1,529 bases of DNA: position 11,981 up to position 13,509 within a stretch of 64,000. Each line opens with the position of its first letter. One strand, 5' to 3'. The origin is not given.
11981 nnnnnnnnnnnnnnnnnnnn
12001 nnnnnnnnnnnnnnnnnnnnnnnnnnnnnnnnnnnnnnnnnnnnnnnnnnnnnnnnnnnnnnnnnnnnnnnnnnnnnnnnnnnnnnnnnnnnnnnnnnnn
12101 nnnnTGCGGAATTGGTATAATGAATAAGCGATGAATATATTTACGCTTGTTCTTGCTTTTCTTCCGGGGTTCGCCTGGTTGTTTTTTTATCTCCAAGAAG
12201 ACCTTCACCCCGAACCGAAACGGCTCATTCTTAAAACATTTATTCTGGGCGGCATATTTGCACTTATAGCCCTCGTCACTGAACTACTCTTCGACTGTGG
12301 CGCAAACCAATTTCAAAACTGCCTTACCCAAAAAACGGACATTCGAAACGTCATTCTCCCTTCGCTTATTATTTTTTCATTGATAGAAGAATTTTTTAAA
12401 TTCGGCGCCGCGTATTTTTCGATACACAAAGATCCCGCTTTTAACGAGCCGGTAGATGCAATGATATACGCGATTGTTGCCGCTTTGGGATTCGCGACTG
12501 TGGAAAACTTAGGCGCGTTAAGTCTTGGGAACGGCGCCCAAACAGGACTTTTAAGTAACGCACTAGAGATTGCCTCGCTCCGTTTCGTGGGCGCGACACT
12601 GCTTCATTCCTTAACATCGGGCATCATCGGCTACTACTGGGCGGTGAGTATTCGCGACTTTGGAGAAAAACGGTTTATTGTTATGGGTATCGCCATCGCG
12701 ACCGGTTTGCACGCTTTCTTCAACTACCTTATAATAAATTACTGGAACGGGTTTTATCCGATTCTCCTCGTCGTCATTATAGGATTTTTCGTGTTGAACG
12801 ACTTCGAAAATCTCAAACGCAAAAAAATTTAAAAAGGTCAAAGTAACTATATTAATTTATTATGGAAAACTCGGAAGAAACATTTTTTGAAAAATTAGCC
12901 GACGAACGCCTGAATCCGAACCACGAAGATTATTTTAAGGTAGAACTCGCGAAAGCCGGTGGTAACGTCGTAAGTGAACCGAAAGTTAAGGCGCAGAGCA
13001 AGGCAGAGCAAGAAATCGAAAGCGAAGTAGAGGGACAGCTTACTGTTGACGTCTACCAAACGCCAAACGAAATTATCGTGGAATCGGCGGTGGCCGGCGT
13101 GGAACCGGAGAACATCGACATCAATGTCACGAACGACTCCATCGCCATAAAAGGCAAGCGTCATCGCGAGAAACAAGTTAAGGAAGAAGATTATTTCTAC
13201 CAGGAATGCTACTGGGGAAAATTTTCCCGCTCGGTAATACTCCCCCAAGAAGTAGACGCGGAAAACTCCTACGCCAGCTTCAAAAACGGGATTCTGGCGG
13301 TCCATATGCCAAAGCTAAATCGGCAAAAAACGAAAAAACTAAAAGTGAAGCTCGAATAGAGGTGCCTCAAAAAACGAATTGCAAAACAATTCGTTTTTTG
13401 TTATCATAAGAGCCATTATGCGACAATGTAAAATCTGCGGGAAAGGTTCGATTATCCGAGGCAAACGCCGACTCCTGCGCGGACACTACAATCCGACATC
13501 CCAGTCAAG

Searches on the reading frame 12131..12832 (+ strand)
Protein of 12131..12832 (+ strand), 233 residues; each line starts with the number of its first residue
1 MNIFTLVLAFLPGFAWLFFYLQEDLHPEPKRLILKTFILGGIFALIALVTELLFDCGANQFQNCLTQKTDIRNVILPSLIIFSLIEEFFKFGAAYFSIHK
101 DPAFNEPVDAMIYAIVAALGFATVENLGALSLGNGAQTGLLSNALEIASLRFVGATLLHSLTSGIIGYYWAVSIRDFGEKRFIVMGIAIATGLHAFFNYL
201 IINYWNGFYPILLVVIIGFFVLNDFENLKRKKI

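Call 3: search_protein_families(library=pfam, proteins=[window:12131-12832:+], max_evalue=1)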
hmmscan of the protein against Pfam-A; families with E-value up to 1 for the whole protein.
window:12131-12832:+ (233 aa): 1 family
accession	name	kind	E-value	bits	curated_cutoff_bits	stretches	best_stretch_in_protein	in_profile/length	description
PF13367.11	PrsW-protease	-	1.6e-28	100.1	23.5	1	28-217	1-190/196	PrsW family intramembrane metalloprotease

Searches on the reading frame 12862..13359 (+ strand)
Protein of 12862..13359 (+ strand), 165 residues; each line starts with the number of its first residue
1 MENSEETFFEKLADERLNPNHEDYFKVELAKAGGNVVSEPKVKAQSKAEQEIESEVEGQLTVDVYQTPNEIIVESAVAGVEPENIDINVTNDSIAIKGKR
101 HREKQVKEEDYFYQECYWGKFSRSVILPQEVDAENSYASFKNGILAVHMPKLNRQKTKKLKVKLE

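Call 64: search_protein_families(library=pfam, proteins=[window:12862-13359:+], max_evalue=0.0001)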
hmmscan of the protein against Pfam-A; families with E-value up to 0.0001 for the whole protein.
window:12862-13359:+ (165 aa): 3 families
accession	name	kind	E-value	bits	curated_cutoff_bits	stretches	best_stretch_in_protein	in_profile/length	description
PF00011.27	HSP20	-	1.6e-19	70.3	20.8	1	64-159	2-95/102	Hsp20/alpha crystallin family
PF04969.22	CS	-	8.1e-06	27.2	21.3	1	62-151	3-78/78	CS domain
PF17886.7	ArsA_HSP20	-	3.5e-05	23.7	22.5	0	71-149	4-63/63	HSP20-like domain found in ArsA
